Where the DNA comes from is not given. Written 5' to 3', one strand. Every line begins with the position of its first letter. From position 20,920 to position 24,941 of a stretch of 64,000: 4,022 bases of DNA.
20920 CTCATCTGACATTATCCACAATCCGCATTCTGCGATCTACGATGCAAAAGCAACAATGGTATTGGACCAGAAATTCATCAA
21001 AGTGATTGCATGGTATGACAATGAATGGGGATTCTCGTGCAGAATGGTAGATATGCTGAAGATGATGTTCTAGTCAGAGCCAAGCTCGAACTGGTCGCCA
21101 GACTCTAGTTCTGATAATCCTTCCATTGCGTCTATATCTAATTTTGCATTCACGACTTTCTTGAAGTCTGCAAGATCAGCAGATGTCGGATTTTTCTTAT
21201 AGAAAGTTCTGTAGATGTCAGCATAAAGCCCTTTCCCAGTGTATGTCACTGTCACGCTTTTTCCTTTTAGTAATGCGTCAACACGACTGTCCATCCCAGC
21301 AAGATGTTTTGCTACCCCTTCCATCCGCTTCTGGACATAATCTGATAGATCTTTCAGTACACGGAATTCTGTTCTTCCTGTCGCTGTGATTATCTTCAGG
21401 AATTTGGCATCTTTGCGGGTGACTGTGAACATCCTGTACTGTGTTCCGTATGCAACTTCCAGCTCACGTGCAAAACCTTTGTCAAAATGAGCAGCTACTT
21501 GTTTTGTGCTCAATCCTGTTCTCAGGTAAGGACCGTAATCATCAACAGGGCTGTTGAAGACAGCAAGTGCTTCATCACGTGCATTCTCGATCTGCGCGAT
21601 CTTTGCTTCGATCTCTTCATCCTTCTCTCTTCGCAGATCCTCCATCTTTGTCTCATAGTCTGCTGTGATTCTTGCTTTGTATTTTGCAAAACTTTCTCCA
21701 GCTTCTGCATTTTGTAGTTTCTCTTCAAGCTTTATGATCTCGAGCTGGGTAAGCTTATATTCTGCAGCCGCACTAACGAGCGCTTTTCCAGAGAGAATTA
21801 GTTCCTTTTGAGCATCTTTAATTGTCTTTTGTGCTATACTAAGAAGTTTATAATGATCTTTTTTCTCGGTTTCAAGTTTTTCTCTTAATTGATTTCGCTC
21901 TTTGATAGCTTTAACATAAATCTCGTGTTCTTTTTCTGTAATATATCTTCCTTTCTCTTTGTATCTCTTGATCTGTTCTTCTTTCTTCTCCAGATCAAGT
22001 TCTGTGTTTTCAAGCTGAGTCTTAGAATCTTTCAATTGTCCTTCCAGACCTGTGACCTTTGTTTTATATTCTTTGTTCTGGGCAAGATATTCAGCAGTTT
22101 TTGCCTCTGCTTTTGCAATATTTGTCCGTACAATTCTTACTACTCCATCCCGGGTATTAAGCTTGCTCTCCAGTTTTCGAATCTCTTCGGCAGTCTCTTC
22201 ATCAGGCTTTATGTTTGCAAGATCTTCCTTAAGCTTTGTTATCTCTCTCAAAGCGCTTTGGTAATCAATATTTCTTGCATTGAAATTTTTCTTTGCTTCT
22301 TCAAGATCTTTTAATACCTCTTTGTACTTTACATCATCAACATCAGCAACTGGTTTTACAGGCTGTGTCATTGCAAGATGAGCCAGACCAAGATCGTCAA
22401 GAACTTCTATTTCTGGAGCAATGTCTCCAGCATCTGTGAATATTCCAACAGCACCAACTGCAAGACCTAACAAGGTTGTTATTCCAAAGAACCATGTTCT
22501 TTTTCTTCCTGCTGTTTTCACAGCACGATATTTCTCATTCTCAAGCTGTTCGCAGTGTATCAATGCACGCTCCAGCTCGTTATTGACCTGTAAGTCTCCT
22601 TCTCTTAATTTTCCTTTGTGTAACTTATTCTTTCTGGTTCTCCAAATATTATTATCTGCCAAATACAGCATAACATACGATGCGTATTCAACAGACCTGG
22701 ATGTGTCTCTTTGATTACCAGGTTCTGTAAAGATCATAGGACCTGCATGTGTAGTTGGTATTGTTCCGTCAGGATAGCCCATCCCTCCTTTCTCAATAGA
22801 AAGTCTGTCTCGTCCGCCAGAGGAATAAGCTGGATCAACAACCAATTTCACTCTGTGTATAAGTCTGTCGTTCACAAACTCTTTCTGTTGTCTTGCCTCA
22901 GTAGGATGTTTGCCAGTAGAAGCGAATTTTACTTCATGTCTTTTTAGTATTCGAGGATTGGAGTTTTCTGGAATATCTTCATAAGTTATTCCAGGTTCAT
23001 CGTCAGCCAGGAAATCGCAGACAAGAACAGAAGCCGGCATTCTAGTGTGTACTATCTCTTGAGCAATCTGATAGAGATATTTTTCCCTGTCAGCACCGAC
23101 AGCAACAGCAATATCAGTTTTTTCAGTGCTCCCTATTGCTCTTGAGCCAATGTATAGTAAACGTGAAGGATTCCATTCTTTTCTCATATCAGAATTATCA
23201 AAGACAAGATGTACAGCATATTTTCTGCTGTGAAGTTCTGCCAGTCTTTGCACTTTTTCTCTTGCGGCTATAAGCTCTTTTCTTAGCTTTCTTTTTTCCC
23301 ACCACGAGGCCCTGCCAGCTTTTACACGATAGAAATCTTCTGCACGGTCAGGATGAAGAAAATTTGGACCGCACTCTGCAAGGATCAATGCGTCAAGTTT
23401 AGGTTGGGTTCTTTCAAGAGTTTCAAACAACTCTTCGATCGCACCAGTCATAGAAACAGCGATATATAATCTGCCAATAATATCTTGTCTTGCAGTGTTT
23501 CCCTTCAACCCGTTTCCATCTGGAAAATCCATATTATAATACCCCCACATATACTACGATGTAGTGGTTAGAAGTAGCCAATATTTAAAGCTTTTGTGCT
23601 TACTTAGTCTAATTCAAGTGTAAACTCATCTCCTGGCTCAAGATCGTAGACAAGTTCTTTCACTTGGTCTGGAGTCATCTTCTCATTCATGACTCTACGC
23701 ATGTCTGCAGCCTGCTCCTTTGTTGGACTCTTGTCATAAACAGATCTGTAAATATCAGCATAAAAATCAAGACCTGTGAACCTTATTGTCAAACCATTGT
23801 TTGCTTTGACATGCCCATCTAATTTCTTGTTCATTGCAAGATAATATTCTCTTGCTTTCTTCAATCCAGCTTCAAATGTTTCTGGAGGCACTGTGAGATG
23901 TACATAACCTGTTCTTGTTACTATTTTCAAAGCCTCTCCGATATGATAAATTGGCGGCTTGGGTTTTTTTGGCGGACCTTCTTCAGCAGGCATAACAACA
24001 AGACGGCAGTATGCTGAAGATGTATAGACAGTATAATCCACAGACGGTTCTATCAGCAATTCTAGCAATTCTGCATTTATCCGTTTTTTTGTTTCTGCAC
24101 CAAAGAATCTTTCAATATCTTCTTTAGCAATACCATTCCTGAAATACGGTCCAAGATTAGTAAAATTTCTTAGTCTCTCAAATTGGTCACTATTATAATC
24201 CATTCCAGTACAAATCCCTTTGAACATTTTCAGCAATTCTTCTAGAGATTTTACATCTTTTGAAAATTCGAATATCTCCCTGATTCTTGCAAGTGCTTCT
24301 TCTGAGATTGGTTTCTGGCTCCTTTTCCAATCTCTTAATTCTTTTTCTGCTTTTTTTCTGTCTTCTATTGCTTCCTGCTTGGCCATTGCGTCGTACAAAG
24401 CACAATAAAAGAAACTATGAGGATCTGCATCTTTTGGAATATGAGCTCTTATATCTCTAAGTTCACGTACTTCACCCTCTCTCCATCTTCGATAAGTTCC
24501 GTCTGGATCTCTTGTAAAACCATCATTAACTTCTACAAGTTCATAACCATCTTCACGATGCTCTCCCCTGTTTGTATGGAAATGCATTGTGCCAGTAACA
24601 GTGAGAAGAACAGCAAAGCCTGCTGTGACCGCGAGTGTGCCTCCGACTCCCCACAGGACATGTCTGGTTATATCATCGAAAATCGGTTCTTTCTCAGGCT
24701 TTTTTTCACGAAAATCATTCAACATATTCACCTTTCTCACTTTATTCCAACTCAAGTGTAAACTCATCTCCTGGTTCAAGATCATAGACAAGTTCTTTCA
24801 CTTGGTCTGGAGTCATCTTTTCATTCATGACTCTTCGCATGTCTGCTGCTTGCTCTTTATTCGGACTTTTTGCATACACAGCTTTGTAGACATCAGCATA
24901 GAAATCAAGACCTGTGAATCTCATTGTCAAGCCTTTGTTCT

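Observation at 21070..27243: Three tandem membrane proteins share an unrecognised ~150-aa C-terminal domain with a LysM-like end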

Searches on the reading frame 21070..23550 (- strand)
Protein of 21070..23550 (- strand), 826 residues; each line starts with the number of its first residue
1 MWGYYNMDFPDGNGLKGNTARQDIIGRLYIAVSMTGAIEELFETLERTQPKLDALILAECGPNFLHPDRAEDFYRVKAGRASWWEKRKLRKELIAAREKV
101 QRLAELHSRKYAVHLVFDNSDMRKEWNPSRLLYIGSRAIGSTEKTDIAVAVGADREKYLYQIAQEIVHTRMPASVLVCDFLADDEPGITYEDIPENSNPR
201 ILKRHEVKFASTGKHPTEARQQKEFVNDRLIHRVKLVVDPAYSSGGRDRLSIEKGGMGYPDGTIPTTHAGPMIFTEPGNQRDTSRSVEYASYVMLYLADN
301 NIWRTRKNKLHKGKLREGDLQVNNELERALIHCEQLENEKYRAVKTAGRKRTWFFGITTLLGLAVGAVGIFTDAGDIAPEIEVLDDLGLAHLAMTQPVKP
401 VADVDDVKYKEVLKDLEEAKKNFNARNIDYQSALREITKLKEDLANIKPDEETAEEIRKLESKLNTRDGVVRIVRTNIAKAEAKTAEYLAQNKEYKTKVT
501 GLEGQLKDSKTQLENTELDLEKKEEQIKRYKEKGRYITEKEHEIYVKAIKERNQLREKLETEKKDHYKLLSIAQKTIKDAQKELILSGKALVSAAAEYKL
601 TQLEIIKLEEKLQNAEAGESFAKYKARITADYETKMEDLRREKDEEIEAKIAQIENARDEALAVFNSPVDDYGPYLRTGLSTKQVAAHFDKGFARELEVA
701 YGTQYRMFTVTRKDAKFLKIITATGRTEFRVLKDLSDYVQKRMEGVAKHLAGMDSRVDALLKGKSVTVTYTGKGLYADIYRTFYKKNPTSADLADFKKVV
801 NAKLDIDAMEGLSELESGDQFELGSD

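Call 3: search_protein_families(library=pfam, proteins=[window:21070-23550:-], max_evalue=1)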
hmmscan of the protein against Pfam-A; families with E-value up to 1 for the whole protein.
window:21070-23550:- (826 aa): 0 families

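Call 14: search_protein_families(library=ncbifam, proteins=[window:21070-23550:-], max_evalue=1)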
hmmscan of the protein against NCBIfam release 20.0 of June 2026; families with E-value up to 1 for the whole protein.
window:21070-23550:- (826 aa): 4 families
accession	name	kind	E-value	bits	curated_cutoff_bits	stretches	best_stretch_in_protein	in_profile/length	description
TIGR02168.1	SMC_prok_B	equivalog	1.6e-06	26.2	567.35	1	411-657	718-982/1181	chromosome segregation protein SMC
NF045780.1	TrlF_fam_ATP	equivalog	0.00017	20.5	350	1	413-669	504-776/944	TrlF family AAA-like ATPase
TIGR02169.1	SMC_prok_A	equivalog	0.028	12.1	729.4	1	410-661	772-1020/1165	chromosome segregation protein SMC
NF046048.1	NlpC_P60_DIP1281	equivalog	0.51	9.1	517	1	412-650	190-425/587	DIP1281 family NlpC/P60 protein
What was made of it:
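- Closest known: Archaeal envelope stalk proteins. Different: No sequence similarity was detected (calls 3, 14).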

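Call 68: search_protein_families(library=phrogs, proteins=[window:21070-23532:-], max_evalue=0.01)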
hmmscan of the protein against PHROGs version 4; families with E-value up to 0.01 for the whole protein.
window:21070-23532:- (820 aa): 2 families
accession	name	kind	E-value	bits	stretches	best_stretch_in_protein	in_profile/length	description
phrog_19577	-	head and packaging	0.0013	19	1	404-589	61-213/378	minor head protein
phrog_23896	-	unknown function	0.0014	19.8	0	440-484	40-84/89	-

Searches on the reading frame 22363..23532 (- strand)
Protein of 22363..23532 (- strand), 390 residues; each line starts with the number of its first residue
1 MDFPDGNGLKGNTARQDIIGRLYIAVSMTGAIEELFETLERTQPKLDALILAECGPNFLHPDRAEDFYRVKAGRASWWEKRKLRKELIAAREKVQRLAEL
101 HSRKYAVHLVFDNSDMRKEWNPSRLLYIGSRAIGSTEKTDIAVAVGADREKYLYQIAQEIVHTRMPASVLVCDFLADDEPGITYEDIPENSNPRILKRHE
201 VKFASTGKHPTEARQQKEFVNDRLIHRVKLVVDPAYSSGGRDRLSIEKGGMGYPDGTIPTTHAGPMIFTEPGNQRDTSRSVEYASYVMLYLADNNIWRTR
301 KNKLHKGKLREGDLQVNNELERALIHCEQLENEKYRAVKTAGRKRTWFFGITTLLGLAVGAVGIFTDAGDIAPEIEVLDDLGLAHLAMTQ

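Call 45: search_solved_structures(query=A5, max_evalue=10, show_alignments=1)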
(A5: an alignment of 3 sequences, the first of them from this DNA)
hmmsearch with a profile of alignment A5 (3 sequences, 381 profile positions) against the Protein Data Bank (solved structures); distinct sequences matched with E-value up to 10: 1.
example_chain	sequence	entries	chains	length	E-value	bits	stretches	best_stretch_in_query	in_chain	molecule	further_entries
8ova_Az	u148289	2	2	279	0.08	15.3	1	213-336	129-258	RNA-binding protein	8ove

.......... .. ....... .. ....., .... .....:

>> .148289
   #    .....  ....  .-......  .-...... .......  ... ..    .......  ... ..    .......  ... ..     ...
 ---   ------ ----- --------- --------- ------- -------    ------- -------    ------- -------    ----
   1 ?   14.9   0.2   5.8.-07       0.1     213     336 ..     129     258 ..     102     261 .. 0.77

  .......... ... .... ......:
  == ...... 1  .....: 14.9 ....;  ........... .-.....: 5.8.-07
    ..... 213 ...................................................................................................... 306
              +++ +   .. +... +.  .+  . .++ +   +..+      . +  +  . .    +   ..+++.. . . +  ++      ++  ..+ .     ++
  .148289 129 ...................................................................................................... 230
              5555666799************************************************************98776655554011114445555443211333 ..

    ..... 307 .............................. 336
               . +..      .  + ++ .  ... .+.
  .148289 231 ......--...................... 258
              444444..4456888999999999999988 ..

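Call 62: find_homologous_proteins(query=A5, max_evalue=0.01)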
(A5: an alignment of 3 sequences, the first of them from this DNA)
Query A5 (3 sequences) (390 aa, profile of the alignment): 1 proteins with E <= 0.01 among 8000 candidates.
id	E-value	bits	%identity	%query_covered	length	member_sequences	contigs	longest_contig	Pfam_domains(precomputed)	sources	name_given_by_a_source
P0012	1.7e-139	483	68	100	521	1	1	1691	-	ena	-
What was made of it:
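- Tried and rejected: The last word-index search found only one closer orthologue fragment, P0012 (call 62).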

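Call 69: find_related_loci(query=A5, collection=genome_contigs, flank=10000)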
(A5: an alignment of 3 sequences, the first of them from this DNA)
Query A5 (390 aa) in genome_contigs; peptide patterns used: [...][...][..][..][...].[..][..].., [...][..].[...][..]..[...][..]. (x = any residue, [..] = any of these).
190 stretches matched a pattern; 1 encode a relative of the query (tblastn E <= 1e-3); 1 distinct loci.
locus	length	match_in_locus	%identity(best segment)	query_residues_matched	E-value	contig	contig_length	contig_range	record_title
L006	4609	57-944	31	89-390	8e-26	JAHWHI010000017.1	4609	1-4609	MAG: Candidatus Woesearchaeota archaeon isolate FT6_98 k127_4502960, whole genome shotgun sequence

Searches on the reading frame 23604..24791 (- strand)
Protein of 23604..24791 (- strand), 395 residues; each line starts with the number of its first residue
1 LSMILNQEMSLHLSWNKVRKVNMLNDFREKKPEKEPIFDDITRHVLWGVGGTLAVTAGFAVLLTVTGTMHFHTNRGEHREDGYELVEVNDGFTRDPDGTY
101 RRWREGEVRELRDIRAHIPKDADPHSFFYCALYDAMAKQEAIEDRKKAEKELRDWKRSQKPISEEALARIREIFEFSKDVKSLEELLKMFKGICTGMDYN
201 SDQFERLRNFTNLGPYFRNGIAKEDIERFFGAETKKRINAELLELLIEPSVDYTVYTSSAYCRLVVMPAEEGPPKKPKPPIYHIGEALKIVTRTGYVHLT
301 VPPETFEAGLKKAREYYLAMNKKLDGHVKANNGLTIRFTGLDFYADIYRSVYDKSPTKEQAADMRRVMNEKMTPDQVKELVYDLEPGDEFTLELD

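Call 3: search_protein_families(library=pfam, proteins=[window:23604-24791:-], max_evalue=1)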
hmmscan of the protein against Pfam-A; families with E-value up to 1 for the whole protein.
window:23604-24791:- (395 aa): 1 family
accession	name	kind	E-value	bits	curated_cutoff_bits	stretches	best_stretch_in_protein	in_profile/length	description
PF09523.15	DUF2390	-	0.11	13.2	25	1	97-145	55-100/106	Protein of unknown function (DUF2390)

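Call 14: search_protein_families(library=ncbifam, proteins=[window:23604-24791:-], max_evalue=1)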
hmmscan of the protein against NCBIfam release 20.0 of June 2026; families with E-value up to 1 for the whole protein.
window:23604-24791:- (395 aa): 0 families

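Call 68: search_protein_families(library=phrogs, proteins=[window:23604-24725:-], max_evalue=0.01)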
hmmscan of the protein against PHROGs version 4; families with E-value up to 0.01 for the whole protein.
window:23604-24725:- (373 aa): 0 families
